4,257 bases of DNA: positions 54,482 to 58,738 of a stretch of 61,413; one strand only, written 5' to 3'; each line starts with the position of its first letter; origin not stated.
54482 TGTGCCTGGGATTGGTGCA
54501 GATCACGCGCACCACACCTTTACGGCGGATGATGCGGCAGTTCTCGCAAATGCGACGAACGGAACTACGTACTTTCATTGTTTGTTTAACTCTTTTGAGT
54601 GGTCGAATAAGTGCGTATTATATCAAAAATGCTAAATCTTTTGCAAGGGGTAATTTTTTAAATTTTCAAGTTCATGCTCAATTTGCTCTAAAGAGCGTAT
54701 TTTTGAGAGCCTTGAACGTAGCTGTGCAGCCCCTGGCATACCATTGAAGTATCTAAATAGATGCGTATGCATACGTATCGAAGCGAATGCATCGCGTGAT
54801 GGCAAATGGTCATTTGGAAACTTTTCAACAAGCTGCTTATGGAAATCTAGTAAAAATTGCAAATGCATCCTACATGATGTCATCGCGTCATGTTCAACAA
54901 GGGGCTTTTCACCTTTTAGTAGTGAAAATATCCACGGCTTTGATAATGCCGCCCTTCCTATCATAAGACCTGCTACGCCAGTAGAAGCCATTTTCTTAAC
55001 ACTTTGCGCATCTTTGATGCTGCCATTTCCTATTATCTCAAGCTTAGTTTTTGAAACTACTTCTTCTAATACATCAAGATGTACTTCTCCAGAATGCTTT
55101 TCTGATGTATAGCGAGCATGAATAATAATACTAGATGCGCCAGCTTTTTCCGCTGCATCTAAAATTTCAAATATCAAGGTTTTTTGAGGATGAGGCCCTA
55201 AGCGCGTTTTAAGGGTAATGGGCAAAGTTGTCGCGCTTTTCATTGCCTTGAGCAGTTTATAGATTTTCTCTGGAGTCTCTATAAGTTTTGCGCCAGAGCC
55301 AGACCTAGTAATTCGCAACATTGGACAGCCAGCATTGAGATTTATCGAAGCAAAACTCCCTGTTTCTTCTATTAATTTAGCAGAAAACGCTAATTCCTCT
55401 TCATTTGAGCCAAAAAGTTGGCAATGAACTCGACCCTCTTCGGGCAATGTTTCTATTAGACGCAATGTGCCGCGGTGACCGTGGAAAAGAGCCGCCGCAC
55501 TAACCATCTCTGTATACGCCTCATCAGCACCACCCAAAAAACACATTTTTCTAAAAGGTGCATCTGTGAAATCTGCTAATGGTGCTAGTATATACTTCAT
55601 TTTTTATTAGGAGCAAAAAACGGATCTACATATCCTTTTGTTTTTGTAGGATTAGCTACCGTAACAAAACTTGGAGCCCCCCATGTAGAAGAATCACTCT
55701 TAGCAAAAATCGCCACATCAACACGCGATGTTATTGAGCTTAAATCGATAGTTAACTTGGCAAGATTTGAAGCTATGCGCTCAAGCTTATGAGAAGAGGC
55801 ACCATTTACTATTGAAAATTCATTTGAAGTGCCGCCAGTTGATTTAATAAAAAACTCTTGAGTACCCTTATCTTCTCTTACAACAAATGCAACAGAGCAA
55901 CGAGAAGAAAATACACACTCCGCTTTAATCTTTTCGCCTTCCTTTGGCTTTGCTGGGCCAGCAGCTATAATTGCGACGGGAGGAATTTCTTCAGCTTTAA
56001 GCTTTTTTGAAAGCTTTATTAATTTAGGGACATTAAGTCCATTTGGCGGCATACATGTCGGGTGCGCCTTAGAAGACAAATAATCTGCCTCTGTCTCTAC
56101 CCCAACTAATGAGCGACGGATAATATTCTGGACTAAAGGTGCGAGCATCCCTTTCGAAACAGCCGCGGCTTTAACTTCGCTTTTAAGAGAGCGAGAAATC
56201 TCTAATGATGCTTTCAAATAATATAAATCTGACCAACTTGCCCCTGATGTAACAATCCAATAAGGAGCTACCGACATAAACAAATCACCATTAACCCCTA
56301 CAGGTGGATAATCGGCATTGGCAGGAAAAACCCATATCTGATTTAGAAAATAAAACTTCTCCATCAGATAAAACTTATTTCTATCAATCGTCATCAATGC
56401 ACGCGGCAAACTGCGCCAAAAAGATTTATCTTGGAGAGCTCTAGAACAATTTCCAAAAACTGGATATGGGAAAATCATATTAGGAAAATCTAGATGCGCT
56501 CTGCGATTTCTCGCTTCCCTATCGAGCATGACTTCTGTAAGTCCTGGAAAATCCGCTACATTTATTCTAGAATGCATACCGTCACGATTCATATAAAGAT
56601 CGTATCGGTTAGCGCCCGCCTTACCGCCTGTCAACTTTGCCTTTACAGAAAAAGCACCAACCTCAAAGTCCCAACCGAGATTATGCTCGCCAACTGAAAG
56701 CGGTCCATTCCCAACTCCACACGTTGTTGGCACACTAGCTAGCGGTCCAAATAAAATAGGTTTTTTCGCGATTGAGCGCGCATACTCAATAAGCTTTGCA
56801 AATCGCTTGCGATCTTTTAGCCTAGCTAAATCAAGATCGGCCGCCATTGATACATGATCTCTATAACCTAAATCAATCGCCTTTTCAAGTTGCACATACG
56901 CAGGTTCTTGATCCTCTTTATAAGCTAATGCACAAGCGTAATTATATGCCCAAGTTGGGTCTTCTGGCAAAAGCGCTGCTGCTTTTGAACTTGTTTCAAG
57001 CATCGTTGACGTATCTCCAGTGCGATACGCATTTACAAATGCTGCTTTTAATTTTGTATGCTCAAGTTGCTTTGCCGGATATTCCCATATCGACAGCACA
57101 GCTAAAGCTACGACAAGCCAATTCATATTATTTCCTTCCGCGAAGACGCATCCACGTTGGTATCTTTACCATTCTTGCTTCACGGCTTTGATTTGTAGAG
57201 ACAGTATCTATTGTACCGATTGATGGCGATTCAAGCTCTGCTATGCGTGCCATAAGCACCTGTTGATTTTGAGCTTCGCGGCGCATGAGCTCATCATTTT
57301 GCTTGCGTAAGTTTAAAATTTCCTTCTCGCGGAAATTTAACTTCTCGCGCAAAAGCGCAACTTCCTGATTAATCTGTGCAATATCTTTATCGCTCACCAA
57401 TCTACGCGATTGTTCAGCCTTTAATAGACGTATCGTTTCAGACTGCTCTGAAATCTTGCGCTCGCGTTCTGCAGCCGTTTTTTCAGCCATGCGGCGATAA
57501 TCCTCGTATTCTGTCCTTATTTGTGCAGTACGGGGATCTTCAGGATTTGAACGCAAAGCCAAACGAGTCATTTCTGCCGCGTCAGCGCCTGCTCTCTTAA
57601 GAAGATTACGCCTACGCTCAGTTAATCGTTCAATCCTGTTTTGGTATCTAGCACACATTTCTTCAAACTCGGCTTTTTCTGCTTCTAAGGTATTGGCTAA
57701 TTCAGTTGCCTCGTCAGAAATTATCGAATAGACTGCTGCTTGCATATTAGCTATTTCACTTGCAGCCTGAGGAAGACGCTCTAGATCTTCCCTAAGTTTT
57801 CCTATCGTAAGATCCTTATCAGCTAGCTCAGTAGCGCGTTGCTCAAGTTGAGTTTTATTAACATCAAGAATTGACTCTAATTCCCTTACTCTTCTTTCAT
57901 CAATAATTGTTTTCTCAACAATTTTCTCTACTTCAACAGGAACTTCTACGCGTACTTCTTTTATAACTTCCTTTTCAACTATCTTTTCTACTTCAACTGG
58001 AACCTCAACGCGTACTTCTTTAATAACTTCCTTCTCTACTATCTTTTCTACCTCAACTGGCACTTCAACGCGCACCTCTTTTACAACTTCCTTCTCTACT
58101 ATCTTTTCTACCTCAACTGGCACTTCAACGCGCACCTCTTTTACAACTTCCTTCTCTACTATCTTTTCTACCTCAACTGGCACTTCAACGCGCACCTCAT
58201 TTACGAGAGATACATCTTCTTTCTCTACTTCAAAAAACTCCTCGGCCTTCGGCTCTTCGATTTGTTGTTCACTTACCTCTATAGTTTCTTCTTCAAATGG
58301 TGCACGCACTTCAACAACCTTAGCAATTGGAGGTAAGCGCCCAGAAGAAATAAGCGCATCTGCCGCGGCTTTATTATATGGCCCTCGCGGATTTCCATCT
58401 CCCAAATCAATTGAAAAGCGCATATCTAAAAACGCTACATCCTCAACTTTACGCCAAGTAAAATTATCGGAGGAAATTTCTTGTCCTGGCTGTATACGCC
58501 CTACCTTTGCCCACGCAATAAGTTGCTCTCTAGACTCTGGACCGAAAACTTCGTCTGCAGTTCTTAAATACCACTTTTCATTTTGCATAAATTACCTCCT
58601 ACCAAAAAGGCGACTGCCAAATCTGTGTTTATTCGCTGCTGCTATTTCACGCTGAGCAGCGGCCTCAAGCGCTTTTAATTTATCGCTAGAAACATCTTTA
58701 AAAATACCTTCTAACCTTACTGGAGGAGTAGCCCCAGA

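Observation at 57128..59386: Adjacent GYF-domain paralogues carrying a selectively maintained 20-aa tandem repeat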

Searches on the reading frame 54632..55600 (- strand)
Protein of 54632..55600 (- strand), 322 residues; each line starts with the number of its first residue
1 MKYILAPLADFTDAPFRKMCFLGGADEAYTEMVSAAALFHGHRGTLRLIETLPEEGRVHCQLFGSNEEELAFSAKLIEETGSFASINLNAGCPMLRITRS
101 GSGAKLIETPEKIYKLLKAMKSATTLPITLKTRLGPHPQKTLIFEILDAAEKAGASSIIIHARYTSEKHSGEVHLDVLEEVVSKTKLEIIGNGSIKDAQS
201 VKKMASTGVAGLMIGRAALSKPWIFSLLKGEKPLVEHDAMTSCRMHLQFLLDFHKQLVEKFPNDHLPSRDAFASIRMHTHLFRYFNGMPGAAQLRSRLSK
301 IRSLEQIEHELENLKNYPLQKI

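Call 3: search_protein_families(library=pfam, proteins=[window:54632-55600:-], max_evalue=0.1)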
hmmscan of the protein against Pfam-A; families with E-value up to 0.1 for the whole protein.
window:54632-55600:- (322 aa): 5 families
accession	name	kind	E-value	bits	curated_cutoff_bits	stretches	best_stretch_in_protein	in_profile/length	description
PF01207.24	Dus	-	5.5e-62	210.1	20.4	1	4-312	1-303/311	Dihydrouridine synthase (Dus)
PF00977.27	His_biosynth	-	0.00082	19.3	23.6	1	165-224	52-111/228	Histidine biosynthesis protein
PF01180.27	DHO_dh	-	0.0026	17.4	27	0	57-224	96-279/291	Dihydroorotate dehydrogenase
PF00121.24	TIM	-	0.026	14.5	20.1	1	183-221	197-235/245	Triosephosphate isomerase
PF01070.24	FMN_dh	-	0.083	12.3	24.9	0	150-219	235-306/350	FMN-dependent dehydrogenase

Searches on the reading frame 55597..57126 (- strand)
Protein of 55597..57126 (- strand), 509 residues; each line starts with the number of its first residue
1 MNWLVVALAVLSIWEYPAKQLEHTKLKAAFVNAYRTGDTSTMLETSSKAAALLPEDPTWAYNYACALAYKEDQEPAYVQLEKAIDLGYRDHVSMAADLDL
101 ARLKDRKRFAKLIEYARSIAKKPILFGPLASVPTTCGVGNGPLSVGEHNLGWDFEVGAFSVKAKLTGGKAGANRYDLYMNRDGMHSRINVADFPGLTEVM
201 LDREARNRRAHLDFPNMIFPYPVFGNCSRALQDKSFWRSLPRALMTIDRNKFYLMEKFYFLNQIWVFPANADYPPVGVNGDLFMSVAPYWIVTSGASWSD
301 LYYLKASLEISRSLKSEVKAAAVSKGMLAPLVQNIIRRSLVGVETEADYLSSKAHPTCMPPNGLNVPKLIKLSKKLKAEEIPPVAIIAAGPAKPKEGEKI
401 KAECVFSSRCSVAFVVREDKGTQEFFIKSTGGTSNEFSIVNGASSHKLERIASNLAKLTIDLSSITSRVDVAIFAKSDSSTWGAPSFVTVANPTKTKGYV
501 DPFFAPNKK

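Call 3: search_protein_families(library=pfam, proteins=[window:55597-57126:-], max_evalue=0.1)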
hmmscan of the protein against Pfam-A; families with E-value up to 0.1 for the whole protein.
window:55597-57126:- (509 aa): 0 families

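Call 11: search_protein_families(library=pfam, proteins=[window:55597-57126:-], max_evalue=10)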
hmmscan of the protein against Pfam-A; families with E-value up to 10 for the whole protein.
window:55597-57126:- (509 aa): 1 family
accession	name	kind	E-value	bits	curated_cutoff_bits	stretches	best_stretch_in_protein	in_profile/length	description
PF22316.2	ABhydrolase-like_N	-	0.14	12.5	27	1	60-117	39-99/106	A/B hydrolase-like, N-terminal domain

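Call 35: search_protein_families(library=ncbifam, proteins=[window:55597-57126:-], max_evalue=0.1)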
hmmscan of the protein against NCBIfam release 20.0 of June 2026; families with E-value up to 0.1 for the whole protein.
window:55597-57126:- (509 aa): 2 families
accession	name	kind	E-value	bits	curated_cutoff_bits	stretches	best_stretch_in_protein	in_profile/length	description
NF047558.1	TPR_END_plus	domain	1e-09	38.2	32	1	60-114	2-56/56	TPR end-of-group domain-containing protein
TIGR01370.1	TIGR01370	hypoth_equivalog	0.066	12.2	181.25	0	50-89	123-162/315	MJ1477/TM1410 family putative glycoside hydrolase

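Call 41: search_solved_structures(query=A2, max_evalue=1)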
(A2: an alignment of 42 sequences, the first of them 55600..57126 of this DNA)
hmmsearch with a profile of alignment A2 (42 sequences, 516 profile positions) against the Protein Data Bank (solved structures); distinct sequences matched with E-value up to 1: 42.
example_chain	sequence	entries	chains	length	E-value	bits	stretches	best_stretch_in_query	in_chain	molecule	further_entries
9is4_1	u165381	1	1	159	6.2e-08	35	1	60-118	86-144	PDZ domain-containing protein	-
9iox_G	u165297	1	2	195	9.3e-08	34.4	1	60-118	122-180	PDZ domain-containing protein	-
9imn_G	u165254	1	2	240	1.4e-07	33.9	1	60-118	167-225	PDZ domain-containing protein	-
9iiu_G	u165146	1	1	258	1.6e-07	33.7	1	60-118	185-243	PDZ domain-containing protein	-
8bu0_A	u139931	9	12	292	0.00011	24.3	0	35-94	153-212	Consensus tetratricopeptide repeat protein | Crystal structure of an 8-repeat consensus TPR superhelix with Zinc. | Monomer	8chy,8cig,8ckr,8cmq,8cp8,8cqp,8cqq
9qhb_A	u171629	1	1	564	0.00036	22.6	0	35-93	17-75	Engineered tetratricopeptide repeat protein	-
6vl6_A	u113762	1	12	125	0.0028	19.7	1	33-97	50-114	T33_dn2A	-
9qhc_A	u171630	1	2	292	0.0038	19.2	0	35-94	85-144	Engineered tetratricopeptide repeat protein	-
2wqh_A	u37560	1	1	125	0.0038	19.2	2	35-87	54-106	CTPR3Y3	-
2fo7_A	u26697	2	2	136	0.0085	18.1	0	35-94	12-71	SYNTHETIC CONSENSUS TPR PROTEIN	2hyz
8ch0_A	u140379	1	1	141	0.0097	17.9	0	35-94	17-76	Consensus tetratricopeptide repeat protein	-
5f2h_A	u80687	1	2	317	0.014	17.4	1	62-121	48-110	Uncharacterized protein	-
5fzr_A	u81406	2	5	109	0.027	16.4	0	36-87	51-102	DESIGNED TPR PROTEIN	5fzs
5lyp_A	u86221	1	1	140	0.028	16.3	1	21-87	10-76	Small glutamine-rich tetratricopeptide repeat-containing protein 2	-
5lyn_A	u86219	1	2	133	0.029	16.3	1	22-87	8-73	Small glutamine-rich tetratricopeptide repeat-containing protein 2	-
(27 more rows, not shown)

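Call 52: search_protein_families(library=pfam, alignment_id=A2, max_evalue=0.01)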
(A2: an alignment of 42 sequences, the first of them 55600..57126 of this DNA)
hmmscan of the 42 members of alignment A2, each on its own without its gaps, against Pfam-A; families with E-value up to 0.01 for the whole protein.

A. member 1, window:55600-57126:- (509 aa): 0 families

B. families by the number of members that match (of 42 scanned): 12 families
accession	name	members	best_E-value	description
PF22316.2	ABhydrolase-like_N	15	2.6e-05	A/B hydrolase-like, N-terminal domain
PF07719.23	TPR_2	11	0.00033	Tetratricopeptide repeat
PF00515.34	TPR_1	8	0.00014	Tetratricopeptide repeat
PF13181.12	TPR_8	5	0.00064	Tetratricopeptide repeat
PF13371.12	TPR_9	5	0.001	Tetratricopeptide repeat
PF13431.12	TPR_17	3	0.00058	Tetratricopeptide repeat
PF13374.12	TPR_10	2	0.0057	Tetratricopeptide repeat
PF13432.12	TPR_16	1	0.0031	Tetratricopeptide repeat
PF20308.4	TPR-S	1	0.0033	Tetratricopeptide Repeats-Sensor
PF10804.13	DUF2538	1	0.0053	Protein of unknown function (DUF2538)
PF14559.12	TPR_19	1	0.0087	Tetratricopeptide repeat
PF13174.12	TPR_6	1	0.0092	Tetratricopeptide repeat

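Call 53: predict_structure(alignment_id=A2)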
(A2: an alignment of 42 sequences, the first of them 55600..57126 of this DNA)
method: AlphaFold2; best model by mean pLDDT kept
length: 509 residues; sequences in the alignment: 42
mean_pLDDT: 90.4   pTM: 0.89
mean pLDDT of the five models: 90.4, 89.2, 88.7, 87.6, 86.4
residues with pLDDT >= 90: 365; 70-90: 111; 50-70: 24; < 50: 9
segments of 3 or more residues with pLDDT < 50: 1-9
pLDDT, mean of each block of 10 residues (from residue 1): 43 84 93 94 96 90 96 95 92 94 94 95 74 90 92 89 90 96 92 96 91 93 95 81 87 94 93 67 90 90 98 98 98 98 97 95 96 98 97 78 91 91 95 95 92 96 90 97 97 75 68
secondary structure, 60 per line:
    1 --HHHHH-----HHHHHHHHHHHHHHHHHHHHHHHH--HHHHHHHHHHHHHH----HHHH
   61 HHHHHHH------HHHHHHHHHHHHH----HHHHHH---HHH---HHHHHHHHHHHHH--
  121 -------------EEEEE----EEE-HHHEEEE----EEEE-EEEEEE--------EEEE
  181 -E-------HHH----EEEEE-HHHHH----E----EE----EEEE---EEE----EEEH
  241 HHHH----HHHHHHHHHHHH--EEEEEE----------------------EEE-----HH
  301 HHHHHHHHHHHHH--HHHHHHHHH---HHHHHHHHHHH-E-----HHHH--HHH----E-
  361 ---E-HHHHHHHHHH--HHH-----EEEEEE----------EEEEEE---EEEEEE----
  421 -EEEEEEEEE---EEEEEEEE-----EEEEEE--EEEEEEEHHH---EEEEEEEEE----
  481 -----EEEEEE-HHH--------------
elements in order: H3-7 H13-36 H39-52 H57-67 H74-86 H91-96 H106-118 E134-138 E143-145 E150-153 E158-161 E163-168 E177-180 E197-201 H203-207 E223-226 E230-232 E237-239 H240-244 H249-260 E263-268 E291-293 H299-313 H316-324 H328-338 H346-349 H366-375 E386-391 E402-407 E411-416 E422-430 E434-441 E447-452 E455-461 E468-476 E486-491

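Call 56: fold_search(model_id=the predicted structure, library=pdb)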
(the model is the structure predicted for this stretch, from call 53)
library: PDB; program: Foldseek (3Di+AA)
matches with E <= 10: 1609; with E <= 0.001: 0
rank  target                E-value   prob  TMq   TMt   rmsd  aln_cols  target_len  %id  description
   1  7y95_A                3.5e-03  1.00  0.11  0.46   3.7        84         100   11  Crystal structure of sDscam Ig1 domain, isoform beta6v2 (released 2023-05-24)
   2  4pbv_A                3.7e-03  0.44  0.14  0.25  15.1       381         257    6  Crystal structure of chicken receptor protein tyrosine phosphatase sigma in complex with TrkC (released 2014-11-12)
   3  3puc                  4.2e-03  0.99  0.13  0.51   6.3        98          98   13  Atomic resolution structure of titin domain M7 (released 2011-12-21)
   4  2yd7_A                4.2e-03  0.99  0.12  0.27   4.4        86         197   15  Crystal structure of the N-terminal Ig1-2 module of Human Receptor Protein Tyrosine Phosphatase Delta (released 2011-04-13)
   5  7y95_B                4.4e-03  1.00  0.12  0.49   3.6        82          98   10  Crystal structure of sDscam Ig1 domain, isoform beta6v2 (released 2023-05-24)
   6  6sdb_B                7.0e-03  0.99  0.13  0.31   6.1       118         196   16  Chimeric titin Z1Z2 functionalized with a KLER exogenous peptide from decorin (released 2019-09-18)
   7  8cxj_B                7.0e-03  0.89  0.12  0.42   5.7       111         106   11  The IgI3 domain of R28 protein from S. pyogenes bound to CEACAM1 (released 2023-03-15)
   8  6hci_A                7.5e-03  1.00  0.13  0.54   3.6        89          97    9  Crystal structure of titin M3 domain (released 2019-08-28)
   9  3qp3_B                8.9e-03  1.00  0.13  0.53   3.5        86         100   10  Crystal structure of titin domain M4, tetragonal form (released 2012-02-15)
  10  9is4_1                9.4e-03  1.00  0.19  0.57   3.8       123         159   14  Cryo-EM structure of a TEF30-associated intermediate C2S-type PSII-LHCII supercomplex from Chlamydomonas reinhardtii (released 2025-05-21)
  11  2cqv_MODEL_1_A        1.0e-02  0.99  0.12  0.44   3.5        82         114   16  Solution structure of the eighth Ig-like domain of human myosin light chain kinase (released 2005-11-20)
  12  6sdb_C                1.0e-02  0.99  0.14  0.55   5.6       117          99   17  Chimeric titin Z1Z2 functionalized with a KLER exogenous peptide from decorin (released 2019-09-18)
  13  6sdb_E                1.0e-02  0.98  0.13  0.31   6.1       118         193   16  Chimeric titin Z1Z2 functionalized with a KLER exogenous peptide from decorin (released 2019-09-18)
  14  6sdb_D                1.0e-02  0.97  0.13  0.51   7.3        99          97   14  Chimeric titin Z1Z2 functionalized with a KLER exogenous peptide from decorin (released 2019-09-18)
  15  6dlh                  1.1e-02  1.00  0.14  0.11   3.0        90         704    8  Endo-fucoidan hydrolase MfFcnA4 from glycoside hydrolase family 107 (released 2018-10-03)
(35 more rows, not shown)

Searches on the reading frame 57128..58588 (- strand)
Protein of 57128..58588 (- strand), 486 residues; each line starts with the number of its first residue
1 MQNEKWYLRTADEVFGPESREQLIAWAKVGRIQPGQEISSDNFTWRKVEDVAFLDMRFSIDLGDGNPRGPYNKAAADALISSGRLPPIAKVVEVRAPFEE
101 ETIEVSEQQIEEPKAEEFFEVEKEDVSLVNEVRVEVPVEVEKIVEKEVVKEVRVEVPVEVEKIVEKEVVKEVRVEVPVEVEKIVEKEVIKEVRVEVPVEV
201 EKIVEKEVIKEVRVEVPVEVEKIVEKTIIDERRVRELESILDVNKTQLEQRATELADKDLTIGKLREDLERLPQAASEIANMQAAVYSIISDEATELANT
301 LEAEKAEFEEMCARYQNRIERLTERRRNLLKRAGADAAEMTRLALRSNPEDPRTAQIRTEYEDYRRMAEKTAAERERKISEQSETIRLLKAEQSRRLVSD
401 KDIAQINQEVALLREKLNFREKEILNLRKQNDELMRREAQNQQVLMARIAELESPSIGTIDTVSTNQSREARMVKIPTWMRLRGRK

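Call 3: search_protein_families(library=pfam, proteins=[window:57128-58588:-], max_evalue=0.1)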
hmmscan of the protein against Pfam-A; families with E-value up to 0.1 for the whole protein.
window:57128-58588:- (486 aa): 1 family
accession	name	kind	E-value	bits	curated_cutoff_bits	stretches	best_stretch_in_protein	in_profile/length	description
PF14237.11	GYF_2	-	8.4e-06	25.9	25.8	1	6-51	1-47/50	GYF domain 2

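Call 11: search_protein_families(library=pfam, proteins=[window:57128-58588:-], max_evalue=10)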
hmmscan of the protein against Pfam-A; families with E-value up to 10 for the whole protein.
window:57128-58588:- (486 aa): 2 families
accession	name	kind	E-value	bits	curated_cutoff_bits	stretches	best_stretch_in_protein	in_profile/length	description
PF14237.11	GYF_2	-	8.4e-06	25.9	25.8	2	6-51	1-47/50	GYF domain 2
PF18035.6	Bap31_Bap29_C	-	6.7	7.3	30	1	408-434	1-27/52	Bap31/Bap29 cytoplasmic coiled-coil domain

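Call 18: find_homologous_proteins(query=window:57128-58588:-)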
Query window:57128-58588:- (486 aa): 1913 proteins with E <= 0.001 among 8000 candidates; the best 120 are listed.
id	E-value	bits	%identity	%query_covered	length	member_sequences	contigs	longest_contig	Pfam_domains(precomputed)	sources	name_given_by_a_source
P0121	2.0e-290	981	100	100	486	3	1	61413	PF14237.12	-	-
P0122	1.8e-284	961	91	100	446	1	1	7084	PF14237.12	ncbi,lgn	-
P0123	2.0e-268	908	95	100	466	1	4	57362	PF14237.12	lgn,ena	-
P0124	1.2e-247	840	92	22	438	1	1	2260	PF14237.12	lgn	-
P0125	7.5e-227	771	78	54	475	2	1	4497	-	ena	-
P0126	2.6e-143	496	57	57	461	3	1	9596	PF14237.12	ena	-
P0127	4.0e-141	489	59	100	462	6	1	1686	PF14237.12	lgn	-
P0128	1.1e-140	487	57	100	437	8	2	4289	PF14237.12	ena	-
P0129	7.9e-140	485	60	100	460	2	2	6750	PF14237.12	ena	-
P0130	2.7e-135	470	53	99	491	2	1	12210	PF12314.14,PF14237.12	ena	-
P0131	7.8e-135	468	54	100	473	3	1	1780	PF14237.12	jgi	jgi:hypothetical protein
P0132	6.6e-133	462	53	100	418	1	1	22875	PF14237.12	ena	-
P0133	1.9e-128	447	54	98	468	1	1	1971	PF14237.12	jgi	-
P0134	9.4e-128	445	54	98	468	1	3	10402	PF14237.12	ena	-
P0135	4.0e-127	443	53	98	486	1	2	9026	PF05887.17,PF14237.12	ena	-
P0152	1.7e-123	431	52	98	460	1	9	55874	PF12314.14,PF14237.12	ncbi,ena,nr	ncbi:MAG: hypothetical protein IJG18_03225 [Kiritimatiellae bacterium]|nr:hypothetical protein [Kiri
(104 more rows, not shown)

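Call 23: search_protein_families(library=pfam, proteins=[P0130, P0152], max_evalue=1)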
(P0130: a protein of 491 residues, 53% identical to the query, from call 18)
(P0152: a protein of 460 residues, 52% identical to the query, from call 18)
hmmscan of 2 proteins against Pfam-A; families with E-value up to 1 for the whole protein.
P0130 (491 aa): 3 families
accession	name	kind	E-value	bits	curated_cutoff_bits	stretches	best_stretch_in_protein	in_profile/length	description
PF12314.13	IMCp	-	1.6e-06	28.7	21.1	3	200-243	19-58/94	Inner membrane complex protein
PF14237.11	GYF_2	-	9.7e-06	25.7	25.8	1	4-50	1-48/50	GYF domain 2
PF04508.17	Pox_A_type_inc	-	0.11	12.9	21.4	1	409-424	2-17/23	Viral A-type inclusion protein repeat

P0152 (460 aa): 5 families
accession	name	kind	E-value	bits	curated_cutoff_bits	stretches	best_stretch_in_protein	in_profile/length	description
PF14237.11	GYF_2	-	1.3e-07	31.7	25.8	2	4-50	1-48/50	GYF domain 2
PF12314.13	IMCp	-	8.2e-06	26.5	21.1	1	135-200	11-78/94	Inner membrane complex protein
PF08654.15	DASH_Dad2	-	0.014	16.3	26.9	1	228-291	18-82/99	DASH complex subunit Dad2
PF06103.16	DUF948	-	0.29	11.8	37.2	0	332-389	23-80/89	Bacterial protein of unknown function (DUF948)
PF16046.10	FAM76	-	0.3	10.9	28.5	1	335-444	170-284/298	FAM76 protein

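Call 35: search_protein_families(library=ncbifam, proteins=[window:57128-58588:-], max_evalue=0.1)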
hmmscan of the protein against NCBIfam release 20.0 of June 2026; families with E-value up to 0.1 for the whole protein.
window:57128-58588:- (486 aa): 1 family
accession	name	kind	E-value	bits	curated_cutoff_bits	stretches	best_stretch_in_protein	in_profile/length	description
NF005304.0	PRK06835.1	equivalog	0.077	12.1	215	0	286-340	41-95/330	ATP-binding protein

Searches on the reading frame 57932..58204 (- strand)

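Call 23: search_protein_families(library=pfam, proteins=[window:57932-58204:-], max_evalue=1)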
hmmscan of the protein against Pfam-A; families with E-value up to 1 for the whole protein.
window:57932-58204:- (91 aa): 1 family
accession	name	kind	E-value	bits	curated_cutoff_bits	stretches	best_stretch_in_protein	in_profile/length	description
PF20172.3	DUF6538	-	0.048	13.8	27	0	44-62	11-29/60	Domain of unknown function (DUF6538)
